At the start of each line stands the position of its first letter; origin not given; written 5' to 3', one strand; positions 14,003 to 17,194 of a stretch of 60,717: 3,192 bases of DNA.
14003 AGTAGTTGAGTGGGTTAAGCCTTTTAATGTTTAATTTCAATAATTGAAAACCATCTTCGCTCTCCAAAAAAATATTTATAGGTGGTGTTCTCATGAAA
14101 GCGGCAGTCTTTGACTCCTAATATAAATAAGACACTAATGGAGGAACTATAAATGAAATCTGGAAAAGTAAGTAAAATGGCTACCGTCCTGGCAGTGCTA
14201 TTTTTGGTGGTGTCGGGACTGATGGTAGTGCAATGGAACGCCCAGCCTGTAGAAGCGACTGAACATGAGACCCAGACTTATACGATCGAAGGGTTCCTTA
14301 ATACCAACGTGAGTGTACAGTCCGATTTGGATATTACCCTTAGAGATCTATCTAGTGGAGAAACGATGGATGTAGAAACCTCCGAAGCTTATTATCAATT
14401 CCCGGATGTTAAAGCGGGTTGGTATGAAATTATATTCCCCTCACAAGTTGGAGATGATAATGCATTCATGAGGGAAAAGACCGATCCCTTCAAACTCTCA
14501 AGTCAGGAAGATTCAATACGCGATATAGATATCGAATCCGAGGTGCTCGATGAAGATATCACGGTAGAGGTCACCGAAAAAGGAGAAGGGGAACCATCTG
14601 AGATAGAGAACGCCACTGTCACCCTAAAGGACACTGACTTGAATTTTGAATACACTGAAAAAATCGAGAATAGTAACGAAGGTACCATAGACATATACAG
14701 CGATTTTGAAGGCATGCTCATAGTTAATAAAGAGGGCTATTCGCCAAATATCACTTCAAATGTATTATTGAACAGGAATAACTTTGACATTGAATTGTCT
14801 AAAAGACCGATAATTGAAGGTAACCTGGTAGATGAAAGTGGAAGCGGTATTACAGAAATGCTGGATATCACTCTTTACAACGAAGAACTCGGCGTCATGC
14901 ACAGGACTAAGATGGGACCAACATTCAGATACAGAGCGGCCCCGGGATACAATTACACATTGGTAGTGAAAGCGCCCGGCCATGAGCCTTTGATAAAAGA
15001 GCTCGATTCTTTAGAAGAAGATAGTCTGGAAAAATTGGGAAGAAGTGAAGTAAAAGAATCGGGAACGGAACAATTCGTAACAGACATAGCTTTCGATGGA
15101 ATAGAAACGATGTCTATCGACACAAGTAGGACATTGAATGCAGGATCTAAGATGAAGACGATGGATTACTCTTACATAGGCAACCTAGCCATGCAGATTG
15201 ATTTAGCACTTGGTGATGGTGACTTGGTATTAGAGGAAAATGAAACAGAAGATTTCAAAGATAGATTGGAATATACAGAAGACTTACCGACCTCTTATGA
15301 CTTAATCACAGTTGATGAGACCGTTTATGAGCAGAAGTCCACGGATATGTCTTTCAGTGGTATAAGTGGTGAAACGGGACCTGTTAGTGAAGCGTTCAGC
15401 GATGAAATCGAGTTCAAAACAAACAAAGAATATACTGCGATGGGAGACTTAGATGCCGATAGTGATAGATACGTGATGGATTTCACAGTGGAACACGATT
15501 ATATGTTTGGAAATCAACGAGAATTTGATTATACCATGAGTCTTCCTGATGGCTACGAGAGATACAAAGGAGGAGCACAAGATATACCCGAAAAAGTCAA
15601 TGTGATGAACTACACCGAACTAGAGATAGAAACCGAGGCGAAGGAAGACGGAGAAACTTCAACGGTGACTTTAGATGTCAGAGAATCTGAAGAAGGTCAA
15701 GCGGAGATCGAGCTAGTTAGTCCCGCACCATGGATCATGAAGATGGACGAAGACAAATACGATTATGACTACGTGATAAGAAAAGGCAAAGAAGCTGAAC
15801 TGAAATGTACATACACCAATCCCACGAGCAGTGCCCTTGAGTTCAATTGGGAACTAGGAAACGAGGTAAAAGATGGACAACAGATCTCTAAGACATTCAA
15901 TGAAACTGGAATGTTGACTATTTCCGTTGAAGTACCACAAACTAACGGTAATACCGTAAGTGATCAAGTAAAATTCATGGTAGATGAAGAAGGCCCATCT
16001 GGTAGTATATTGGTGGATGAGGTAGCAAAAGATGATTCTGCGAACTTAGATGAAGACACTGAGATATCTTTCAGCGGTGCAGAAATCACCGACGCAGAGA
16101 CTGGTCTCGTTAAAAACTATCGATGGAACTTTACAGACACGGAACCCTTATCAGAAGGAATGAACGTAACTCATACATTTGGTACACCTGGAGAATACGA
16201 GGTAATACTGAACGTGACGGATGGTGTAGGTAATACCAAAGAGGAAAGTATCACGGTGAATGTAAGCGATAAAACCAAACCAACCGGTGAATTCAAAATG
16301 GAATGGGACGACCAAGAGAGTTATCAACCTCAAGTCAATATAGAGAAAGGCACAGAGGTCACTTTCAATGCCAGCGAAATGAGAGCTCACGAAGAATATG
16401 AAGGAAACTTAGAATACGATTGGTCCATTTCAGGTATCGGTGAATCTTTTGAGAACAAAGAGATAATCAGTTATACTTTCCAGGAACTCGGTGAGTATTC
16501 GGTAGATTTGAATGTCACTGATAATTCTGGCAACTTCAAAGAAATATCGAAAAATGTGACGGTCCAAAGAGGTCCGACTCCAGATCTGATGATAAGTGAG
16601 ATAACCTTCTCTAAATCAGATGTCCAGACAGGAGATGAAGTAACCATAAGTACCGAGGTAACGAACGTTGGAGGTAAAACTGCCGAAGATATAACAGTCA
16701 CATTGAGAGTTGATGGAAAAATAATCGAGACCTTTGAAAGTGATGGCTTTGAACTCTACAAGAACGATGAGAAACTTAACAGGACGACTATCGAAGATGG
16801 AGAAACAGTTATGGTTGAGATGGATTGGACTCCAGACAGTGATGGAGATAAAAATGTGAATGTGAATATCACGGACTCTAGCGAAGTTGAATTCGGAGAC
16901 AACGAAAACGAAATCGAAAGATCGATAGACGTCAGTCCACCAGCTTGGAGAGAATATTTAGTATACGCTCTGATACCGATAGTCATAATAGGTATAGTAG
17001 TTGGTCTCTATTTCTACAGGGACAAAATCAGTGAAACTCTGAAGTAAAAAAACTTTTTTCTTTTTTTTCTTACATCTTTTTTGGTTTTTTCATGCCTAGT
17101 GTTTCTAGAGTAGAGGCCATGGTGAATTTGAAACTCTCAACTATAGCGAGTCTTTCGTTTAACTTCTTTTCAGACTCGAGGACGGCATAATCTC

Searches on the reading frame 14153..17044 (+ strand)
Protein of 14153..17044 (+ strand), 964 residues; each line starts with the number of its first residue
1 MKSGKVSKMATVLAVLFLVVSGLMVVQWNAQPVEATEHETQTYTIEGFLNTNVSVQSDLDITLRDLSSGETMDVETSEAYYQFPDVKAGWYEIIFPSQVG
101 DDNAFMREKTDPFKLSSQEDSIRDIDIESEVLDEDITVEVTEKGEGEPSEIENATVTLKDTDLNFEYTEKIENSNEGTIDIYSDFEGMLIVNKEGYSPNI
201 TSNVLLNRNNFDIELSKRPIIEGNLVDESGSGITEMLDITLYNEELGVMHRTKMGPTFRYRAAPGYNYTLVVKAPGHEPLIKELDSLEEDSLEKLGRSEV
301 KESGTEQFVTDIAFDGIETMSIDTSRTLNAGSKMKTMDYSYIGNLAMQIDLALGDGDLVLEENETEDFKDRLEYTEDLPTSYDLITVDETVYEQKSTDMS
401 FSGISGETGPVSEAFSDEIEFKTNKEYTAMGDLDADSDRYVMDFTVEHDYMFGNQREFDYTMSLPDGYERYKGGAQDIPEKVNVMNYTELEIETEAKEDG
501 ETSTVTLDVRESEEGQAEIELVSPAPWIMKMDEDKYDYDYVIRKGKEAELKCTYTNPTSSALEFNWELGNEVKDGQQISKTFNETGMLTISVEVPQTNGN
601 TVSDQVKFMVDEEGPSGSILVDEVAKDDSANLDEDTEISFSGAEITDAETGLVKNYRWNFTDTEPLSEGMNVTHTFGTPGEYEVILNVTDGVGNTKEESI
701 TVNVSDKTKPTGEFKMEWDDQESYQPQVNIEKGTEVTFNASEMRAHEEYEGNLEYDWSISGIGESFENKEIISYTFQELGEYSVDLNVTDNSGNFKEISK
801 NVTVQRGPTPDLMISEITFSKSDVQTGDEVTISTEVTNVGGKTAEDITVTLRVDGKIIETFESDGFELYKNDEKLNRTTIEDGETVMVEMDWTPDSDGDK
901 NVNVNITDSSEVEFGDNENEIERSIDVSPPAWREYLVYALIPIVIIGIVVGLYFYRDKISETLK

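Call 107: search_protein_families(library=pfam, proteins=[window:14153-17044:+], max_evalue=0.00001)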
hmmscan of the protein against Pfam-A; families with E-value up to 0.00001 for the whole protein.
window:14153-17044:+ (964 aa): 4 families
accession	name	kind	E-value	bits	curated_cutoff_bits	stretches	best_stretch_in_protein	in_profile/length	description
PF18911.6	PKD_4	-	2.6e-24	85.5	27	2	629-703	11-84/85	PKD domain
PF00801.26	PKD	-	2.4e-20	72.8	23.5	1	647-697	25-74/80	PKD domain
PF07705.17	CARDB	-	8.9e-09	35.9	22.7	1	809-919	1-96/101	CARDB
PF22352.2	K319L-like_PKD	-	2.4e-07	31.1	27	0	728-804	5-84/84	K319L-like, PKD domain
